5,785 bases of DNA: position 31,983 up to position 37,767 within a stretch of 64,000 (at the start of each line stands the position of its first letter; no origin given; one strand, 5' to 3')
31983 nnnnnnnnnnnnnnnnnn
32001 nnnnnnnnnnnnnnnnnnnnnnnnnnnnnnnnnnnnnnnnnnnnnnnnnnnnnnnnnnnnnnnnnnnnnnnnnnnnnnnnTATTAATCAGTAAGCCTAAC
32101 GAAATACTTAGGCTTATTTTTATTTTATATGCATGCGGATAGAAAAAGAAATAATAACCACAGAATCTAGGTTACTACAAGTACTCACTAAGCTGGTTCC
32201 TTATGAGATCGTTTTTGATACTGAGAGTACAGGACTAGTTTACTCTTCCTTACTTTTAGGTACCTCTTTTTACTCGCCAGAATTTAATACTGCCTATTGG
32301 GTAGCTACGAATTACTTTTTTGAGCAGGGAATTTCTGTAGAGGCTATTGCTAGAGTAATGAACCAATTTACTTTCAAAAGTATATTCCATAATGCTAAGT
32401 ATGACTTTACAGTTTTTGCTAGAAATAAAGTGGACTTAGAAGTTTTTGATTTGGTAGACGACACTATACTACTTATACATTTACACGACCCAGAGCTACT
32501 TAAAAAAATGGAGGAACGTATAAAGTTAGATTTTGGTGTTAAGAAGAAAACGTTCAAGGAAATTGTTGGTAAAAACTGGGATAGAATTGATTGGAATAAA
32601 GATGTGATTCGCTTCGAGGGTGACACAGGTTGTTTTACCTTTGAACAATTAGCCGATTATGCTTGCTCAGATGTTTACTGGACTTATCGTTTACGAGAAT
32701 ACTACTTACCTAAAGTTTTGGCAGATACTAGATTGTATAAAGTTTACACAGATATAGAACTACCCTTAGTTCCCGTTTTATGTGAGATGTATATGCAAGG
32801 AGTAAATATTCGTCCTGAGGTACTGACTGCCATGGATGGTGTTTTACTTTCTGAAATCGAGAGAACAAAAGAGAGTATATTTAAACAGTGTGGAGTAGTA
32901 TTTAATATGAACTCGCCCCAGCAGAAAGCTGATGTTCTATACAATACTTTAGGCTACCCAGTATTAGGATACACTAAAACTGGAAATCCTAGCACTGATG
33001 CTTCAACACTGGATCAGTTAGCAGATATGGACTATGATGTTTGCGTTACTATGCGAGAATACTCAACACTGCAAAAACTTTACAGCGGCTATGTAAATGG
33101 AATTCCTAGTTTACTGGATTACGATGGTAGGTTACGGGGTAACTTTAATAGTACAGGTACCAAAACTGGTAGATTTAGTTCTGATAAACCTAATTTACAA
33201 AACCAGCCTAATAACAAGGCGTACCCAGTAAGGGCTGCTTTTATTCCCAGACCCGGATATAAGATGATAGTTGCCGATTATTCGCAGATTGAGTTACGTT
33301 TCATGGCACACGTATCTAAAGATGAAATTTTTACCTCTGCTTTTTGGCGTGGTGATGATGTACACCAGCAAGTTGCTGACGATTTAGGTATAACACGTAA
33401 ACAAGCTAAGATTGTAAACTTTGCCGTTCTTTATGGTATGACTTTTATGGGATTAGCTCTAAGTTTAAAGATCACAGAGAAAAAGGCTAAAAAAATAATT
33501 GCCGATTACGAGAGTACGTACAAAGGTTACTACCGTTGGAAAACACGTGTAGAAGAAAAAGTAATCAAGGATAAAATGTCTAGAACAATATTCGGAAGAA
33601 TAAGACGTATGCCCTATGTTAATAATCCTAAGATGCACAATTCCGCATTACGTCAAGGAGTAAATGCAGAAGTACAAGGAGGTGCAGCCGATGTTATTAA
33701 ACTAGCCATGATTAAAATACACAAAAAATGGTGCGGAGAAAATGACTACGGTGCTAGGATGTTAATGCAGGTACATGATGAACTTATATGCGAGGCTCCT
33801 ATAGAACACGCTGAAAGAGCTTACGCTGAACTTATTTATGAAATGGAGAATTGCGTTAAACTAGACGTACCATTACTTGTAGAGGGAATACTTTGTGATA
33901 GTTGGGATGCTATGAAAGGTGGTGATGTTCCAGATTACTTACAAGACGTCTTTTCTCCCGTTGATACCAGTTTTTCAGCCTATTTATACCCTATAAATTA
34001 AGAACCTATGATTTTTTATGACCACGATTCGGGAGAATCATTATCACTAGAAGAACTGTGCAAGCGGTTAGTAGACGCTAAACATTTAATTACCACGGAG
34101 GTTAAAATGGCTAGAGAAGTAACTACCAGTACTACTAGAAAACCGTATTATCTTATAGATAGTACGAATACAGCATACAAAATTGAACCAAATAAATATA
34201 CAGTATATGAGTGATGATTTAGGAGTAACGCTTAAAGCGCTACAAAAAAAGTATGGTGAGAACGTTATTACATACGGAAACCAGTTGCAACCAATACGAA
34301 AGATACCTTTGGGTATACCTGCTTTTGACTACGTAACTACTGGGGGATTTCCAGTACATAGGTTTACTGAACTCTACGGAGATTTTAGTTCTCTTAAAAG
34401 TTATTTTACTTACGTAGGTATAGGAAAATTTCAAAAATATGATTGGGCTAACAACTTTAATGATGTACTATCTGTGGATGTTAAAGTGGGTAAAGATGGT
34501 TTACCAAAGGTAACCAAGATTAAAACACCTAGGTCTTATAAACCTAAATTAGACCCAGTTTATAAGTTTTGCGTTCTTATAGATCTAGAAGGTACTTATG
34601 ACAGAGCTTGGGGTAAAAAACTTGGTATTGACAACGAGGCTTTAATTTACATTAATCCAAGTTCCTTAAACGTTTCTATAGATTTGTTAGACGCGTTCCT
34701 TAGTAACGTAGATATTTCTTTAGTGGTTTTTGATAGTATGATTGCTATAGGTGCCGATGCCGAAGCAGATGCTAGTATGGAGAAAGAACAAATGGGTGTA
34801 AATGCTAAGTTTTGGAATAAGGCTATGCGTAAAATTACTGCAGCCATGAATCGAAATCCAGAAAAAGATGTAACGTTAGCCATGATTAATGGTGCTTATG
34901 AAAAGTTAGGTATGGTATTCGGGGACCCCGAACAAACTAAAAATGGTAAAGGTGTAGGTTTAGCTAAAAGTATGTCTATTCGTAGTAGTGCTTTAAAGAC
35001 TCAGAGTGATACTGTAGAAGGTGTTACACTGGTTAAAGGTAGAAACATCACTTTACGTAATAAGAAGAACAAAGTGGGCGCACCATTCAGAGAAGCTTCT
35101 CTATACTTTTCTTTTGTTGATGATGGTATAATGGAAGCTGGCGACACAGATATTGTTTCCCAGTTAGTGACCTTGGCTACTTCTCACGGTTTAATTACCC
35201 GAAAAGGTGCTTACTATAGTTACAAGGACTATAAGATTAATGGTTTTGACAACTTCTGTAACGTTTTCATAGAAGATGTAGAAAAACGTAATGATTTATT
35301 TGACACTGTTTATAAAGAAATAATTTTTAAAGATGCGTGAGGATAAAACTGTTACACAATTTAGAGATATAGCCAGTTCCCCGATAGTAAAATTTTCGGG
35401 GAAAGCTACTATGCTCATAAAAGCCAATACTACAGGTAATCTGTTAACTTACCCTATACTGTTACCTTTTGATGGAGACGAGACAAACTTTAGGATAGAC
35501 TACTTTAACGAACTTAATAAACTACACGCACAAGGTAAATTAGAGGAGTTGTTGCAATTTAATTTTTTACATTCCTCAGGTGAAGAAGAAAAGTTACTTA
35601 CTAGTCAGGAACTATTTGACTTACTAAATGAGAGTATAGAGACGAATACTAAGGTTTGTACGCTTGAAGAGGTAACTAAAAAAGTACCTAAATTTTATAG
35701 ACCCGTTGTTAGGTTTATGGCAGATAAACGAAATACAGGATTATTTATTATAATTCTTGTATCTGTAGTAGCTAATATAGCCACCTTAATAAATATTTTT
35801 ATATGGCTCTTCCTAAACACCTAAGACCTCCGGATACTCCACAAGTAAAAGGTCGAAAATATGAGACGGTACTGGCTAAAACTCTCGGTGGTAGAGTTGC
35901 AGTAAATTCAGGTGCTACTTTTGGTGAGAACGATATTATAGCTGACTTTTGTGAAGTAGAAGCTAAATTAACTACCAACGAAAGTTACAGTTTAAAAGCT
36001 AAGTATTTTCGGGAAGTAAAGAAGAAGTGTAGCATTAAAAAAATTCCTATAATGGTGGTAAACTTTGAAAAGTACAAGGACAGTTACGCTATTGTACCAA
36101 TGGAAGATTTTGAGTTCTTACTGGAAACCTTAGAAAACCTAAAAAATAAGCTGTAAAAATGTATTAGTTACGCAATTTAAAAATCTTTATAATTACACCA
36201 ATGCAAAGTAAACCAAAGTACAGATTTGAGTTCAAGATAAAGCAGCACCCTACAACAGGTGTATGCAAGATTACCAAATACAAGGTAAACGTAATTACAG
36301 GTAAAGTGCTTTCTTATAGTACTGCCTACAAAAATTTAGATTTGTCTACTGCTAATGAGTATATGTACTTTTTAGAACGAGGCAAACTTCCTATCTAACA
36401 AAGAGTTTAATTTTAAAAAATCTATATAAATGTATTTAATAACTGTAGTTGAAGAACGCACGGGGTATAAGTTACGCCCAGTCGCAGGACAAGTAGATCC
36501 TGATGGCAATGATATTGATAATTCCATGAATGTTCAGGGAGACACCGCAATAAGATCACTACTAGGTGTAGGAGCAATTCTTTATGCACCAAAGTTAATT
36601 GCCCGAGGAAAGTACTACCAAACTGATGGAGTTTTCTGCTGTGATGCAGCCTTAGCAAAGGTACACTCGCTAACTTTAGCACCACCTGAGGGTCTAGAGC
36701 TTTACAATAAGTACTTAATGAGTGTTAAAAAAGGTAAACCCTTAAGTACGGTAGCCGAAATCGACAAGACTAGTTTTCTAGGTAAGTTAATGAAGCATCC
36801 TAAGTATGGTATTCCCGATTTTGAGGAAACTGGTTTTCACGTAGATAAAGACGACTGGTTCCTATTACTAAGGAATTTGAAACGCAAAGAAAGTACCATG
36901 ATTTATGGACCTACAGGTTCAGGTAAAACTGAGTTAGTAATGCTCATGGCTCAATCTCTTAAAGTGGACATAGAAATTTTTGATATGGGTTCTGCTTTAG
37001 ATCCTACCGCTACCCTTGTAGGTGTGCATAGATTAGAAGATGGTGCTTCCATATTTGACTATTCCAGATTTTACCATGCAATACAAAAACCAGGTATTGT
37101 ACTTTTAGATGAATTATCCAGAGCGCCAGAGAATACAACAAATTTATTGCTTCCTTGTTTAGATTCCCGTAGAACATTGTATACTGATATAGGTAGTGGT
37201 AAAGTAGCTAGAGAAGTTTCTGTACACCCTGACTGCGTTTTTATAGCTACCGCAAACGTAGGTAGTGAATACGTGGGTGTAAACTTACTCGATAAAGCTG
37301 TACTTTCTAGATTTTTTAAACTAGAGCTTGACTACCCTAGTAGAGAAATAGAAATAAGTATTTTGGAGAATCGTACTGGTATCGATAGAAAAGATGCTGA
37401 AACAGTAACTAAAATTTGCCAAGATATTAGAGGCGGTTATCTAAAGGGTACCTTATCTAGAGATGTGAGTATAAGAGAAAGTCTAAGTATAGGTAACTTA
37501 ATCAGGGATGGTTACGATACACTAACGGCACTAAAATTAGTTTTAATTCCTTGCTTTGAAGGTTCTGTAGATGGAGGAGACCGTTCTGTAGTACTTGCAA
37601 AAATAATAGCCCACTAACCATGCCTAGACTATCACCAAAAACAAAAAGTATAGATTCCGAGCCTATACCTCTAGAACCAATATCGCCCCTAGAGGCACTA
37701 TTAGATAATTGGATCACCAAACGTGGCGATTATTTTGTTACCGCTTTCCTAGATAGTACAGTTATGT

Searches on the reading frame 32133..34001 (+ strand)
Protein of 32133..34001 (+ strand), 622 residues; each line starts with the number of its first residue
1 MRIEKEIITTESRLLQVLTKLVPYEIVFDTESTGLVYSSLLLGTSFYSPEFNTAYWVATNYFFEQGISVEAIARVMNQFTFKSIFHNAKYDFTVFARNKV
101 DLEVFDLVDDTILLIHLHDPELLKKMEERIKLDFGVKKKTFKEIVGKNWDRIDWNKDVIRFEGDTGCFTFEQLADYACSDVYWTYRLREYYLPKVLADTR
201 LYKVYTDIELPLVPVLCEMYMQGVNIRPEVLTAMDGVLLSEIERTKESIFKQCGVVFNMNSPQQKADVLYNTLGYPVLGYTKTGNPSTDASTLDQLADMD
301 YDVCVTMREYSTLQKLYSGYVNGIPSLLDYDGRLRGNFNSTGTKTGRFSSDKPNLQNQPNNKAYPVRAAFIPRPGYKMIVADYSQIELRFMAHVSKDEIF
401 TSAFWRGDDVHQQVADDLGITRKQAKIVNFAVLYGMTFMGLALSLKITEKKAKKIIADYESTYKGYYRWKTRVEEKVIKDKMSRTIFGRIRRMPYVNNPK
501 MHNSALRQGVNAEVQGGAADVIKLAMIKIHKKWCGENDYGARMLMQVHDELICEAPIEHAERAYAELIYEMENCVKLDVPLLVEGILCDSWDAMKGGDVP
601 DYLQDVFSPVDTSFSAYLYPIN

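Call 10: search_protein_families(library=pfam, proteins=[window:32133-34001:+])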
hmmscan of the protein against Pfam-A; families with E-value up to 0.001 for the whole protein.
window:32133-34001:+ (622 aa): 2 families
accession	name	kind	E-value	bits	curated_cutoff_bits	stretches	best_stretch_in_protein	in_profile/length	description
PF00476.26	DNA_pol_A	-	1.6e-98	330.6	34.3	1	231-592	4-380/381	DNA polymerase family A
PF01612.26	DNA_pol_A_exo1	-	1e-07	32.4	23.6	1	6-190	2-167/173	3'-5' exonuclease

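Call 12: search_dna_similar(query=window:32133-34001:+, collection=phages, mode=protein, max_rows=15)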
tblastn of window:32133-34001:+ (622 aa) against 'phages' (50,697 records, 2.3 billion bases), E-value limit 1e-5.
The search stops at 5000 records and this limit was reached: more records match than are counted here, and every count below describes the 5000 best-scoring records only.
Records with a match: at least 5000; places in all: 5005; records where one place covers at least 80% of the query: 1761.
Best place of each record, by identity: <60% 5000.
By first word of the organism name: Mycobacterium 1412; Vibrio 508; Salmonella 346; Microbacterium 331; Staphylococcus 322; Bacillus 258; Escherichia 219; Arthrobacter 200; Pseudomonas 197; Enterococcus 146; and 117 more.
By host as written in the record: Mycobacterium smegmatis mc2 155 1018; - 646; Mycobacterium smegmatis mc#155 199; Microbacterium foliorum NRRL B-24224 147; Microbacterium foliorum NRRL B-24224 SEA 138; Arthrobacter sp. ATCC 21022 114; Staphylococcus aureus 104; Escherichia coli 73; and 768 more.
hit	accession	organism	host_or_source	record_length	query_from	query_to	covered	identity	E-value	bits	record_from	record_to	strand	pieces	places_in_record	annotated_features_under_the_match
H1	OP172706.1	Bacteroides phage BS162P1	Bacteroides salyersiae BSC162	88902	29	599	92%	42.1%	1e-131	432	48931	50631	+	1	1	DNA polymerase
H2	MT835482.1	Bacteriophage sp.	human fecal samples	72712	26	602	93%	39.4%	6e-119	395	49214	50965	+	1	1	record has no annotation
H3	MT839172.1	Bacteriophage sp.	human fecal samples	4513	28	591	91%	33.7%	5e-68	246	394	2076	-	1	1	record has no annotation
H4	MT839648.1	Bacteriophage sp.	human fecal samples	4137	27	591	91%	32.8%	4e-71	255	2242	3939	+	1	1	record has no annotation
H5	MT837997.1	Bacteriophage sp.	human fecal samples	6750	6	591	94%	31.1%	2e-67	245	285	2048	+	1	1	record has no annotation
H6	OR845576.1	Escherichia phage ECO95 1-6-1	Escherichia coli O157:H7 ATCC 43895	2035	27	592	91%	32.0%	7e-71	246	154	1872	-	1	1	record has no annotation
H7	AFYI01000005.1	Salmonella enterica subsp. enterica serovar Infantis str. ...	Homo sapiens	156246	27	592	91%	32.0%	9e-68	246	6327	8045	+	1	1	DNA-directed DNA polymerase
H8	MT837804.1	Bacteriophage sp.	human fecal samples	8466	25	591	91%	31.6%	3e-64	235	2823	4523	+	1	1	record has no annotation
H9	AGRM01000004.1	Salmonella enterica subsp. houtenae str. ATCC BAA-1581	Homo sapiens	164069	27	592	91%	31.4%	5e-67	244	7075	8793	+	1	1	DNA-directed DNA polymerase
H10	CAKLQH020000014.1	Acinetobacter phage MD-2021a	not known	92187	27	592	91%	30.4%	2e-64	236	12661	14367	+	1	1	polA: DNA polymerase I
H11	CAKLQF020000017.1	Acinetobacter phage MD-2021a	not known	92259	27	592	91%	30.4%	2e-64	236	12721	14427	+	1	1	polA: DNA polymerase I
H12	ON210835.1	Bacillus phage 268TH002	Bacillus subtilis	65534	7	591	94%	29.1%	5e-50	193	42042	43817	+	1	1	61: DNA polymerase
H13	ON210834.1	Bacillus phage 268TH007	Bacillus subtilis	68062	7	591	94%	29.1%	5e-50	193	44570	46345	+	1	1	65: DNA polymerase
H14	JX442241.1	Listeria phage P70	Listeria sp.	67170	8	591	94%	28.2%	7e-25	178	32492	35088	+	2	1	DNA polymerase (x2) | HNH endonuclease | hypothetical protein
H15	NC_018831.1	Listeria phage P70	Listeria sp.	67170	8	591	94%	28.2%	7e-25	178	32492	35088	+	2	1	DNA polymerase (x2) | HNH endonuclease | hypothetical protein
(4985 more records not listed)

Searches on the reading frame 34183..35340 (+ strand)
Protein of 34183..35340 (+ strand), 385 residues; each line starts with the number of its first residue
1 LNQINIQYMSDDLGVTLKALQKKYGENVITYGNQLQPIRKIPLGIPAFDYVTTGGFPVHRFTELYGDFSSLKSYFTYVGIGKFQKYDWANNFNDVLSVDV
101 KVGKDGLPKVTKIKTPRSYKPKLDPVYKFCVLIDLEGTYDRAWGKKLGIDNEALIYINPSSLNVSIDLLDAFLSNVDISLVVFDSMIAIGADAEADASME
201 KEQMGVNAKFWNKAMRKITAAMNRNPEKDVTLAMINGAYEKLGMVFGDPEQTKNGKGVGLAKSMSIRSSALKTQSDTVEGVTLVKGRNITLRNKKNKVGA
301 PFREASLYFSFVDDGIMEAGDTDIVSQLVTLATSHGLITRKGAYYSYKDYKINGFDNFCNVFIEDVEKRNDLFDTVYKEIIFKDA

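Call 44: search_protein_families(library=pfam, proteins=[window:34183-35340:+], max_evalue=0.01)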
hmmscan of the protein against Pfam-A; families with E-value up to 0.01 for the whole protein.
window:34183-35340:+ (385 aa): 2 families
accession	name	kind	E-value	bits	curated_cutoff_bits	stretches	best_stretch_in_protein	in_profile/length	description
PF00154.27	RecA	-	1.1e-33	117.3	27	2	128-311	81-257/262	recA bacterial DNA recombination protein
PF21096.2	RecA_C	-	4.7e-06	27.1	27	1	327-377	2-53/57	RecA C-terminal domain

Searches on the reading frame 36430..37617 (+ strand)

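Call 44: search_protein_families(library=pfam, proteins=[window:36430-37617:+], max_evalue=0.01)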
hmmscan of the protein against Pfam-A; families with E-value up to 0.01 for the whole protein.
window:36430-37617:+ (395 aa): 8 families
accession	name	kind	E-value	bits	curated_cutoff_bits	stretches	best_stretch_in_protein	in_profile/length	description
PF07728.20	AAA_5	-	2.9e-17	63.4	22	1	157-295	3-139/139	AAA domain (dynein-related subfamily)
PF00004.35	AAA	-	1.1e-06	29.5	21.2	1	157-296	2-124/131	ATPase family associated with various cellular activities (AAA)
PF07724.20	AAA_2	-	5.5e-06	27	27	1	153-282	3-130/166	AAA domain (Cdc48 subfamily)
PF05496.18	RuvB_N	-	5.7e-05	23.4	27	1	154-266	34-129/159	Holliday junction DNA helicase RuvB P-loop domain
PF08406.16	CbbQ_C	-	0.00024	21.7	20.6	1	308-373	1-65/85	CbbQ/NirQ/NorQ C-terminal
PF07726.17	AAA_3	-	0.00029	21.1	27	1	157-295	3-129/131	ATPase family associated with various cellular activities (AAA)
PF13191.12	AAA_16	-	0.0028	18.6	32.6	0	152-178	23-49/167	AAA ATPase domain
PF00005.33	ABC_tran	-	0.0067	17.5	25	0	150-179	8-37/137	ABC transporter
